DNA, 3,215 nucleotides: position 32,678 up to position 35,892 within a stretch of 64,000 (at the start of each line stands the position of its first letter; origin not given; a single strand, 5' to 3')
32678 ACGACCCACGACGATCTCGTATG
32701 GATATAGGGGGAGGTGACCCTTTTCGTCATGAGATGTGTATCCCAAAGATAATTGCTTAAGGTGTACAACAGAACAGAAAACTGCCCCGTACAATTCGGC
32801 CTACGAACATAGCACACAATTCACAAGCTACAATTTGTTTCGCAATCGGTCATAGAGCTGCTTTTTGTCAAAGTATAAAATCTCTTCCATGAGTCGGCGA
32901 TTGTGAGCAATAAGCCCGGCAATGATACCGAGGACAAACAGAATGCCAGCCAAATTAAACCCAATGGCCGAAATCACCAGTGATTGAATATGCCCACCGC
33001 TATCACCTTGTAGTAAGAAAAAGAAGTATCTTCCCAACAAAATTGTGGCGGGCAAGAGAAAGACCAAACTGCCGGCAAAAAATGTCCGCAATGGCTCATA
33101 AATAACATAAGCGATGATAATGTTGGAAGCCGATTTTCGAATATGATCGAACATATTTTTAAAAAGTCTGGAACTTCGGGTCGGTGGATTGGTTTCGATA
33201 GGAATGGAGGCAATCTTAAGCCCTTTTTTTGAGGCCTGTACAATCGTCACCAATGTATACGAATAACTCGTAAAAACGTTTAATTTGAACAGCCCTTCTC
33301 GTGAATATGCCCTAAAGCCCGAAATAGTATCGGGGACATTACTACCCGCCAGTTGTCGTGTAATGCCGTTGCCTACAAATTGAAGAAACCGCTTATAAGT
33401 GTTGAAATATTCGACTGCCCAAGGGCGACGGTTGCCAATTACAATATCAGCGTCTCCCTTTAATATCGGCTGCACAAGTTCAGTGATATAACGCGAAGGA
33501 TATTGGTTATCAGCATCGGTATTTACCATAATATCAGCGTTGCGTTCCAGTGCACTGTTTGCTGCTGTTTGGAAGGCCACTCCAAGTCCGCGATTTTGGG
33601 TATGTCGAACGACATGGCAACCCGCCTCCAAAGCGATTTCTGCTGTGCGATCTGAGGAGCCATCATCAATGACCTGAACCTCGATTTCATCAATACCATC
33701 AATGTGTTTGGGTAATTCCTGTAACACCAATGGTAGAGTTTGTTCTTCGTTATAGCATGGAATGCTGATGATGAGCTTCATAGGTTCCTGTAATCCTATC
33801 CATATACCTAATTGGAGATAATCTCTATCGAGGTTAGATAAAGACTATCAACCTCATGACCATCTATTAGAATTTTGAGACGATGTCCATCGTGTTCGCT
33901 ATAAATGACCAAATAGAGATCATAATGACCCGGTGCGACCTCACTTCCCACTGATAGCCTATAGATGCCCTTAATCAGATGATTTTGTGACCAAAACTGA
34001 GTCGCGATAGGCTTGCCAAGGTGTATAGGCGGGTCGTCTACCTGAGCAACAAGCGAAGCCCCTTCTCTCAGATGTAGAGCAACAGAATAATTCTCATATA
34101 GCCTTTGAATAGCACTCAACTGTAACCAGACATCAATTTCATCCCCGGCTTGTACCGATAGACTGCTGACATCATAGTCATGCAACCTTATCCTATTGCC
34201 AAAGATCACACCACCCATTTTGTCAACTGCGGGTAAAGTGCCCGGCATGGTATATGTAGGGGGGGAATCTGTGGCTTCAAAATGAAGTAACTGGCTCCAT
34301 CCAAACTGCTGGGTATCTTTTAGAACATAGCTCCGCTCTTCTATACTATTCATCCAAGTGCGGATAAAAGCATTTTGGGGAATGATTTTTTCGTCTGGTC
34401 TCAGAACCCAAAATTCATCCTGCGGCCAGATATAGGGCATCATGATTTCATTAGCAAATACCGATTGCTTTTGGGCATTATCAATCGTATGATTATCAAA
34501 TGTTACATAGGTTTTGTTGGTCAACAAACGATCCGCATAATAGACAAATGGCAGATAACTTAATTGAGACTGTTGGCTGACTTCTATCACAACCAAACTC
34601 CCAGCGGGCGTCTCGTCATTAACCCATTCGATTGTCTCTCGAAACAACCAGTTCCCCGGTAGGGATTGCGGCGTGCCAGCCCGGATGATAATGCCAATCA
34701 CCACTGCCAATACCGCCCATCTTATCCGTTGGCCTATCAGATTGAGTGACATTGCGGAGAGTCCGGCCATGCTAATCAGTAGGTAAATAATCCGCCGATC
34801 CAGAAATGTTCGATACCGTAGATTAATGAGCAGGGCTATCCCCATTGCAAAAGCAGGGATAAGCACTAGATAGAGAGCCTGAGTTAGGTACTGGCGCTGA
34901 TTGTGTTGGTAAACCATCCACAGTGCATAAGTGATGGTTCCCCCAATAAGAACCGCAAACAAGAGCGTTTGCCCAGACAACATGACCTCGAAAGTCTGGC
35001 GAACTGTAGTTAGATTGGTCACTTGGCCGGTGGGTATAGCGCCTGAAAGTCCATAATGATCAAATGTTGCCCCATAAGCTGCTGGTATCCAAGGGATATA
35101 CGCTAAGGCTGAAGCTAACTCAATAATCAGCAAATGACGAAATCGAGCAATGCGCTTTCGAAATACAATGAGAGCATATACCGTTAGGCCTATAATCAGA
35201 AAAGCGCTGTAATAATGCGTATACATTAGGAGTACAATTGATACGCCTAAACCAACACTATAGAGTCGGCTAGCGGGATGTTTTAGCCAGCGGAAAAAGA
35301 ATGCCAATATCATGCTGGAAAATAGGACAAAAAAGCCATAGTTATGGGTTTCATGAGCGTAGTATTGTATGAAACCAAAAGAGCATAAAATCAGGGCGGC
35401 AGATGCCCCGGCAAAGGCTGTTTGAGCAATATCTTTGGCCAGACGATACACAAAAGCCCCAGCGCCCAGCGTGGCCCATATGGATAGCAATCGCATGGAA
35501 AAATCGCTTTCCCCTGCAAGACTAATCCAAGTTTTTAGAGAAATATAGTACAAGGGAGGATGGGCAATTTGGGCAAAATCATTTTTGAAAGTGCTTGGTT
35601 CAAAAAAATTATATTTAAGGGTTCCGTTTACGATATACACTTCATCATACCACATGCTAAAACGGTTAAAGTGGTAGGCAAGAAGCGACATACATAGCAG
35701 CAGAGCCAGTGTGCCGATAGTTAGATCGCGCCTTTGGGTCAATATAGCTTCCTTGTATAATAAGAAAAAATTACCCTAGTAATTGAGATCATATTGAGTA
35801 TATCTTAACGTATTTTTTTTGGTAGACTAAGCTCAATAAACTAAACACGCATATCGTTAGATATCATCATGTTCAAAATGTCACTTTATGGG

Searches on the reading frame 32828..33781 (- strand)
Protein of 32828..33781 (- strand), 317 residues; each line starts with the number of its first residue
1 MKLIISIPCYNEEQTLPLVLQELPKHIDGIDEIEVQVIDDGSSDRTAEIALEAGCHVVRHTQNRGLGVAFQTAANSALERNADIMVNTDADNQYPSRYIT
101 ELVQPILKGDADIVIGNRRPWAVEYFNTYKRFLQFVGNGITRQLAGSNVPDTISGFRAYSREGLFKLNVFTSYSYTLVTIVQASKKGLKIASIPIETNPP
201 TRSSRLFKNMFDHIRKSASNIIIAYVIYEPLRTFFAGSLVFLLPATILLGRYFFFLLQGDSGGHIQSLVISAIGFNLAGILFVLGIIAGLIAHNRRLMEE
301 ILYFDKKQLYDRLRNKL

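Call 89: search_protein_families(library=pfam, proteins=[window:32828-33781:-], max_evalue=0.0001)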
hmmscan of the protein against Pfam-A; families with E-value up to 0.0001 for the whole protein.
window:32828-33781:- (317 aa): 1 family
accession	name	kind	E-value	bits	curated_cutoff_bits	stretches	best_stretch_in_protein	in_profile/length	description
PF00535.33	Glycos_transf_2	-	1.3e-27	97.2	23.3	1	6-164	3-164/168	Glycosyl transferase family 2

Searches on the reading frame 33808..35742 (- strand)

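Call 89: search_protein_families(library=pfam, proteins=[window:33808-35742:-], max_evalue=0.0001)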
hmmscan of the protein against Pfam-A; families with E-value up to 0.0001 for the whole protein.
window:33808-35742:- (644 aa): 1 family
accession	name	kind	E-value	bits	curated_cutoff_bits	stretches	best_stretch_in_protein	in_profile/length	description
PF13231.12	PMT_2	-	7.5e-12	46.2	26.1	1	61-218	2-157/160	Dolichyl-phosphate-mannose-protein mannosyltransferase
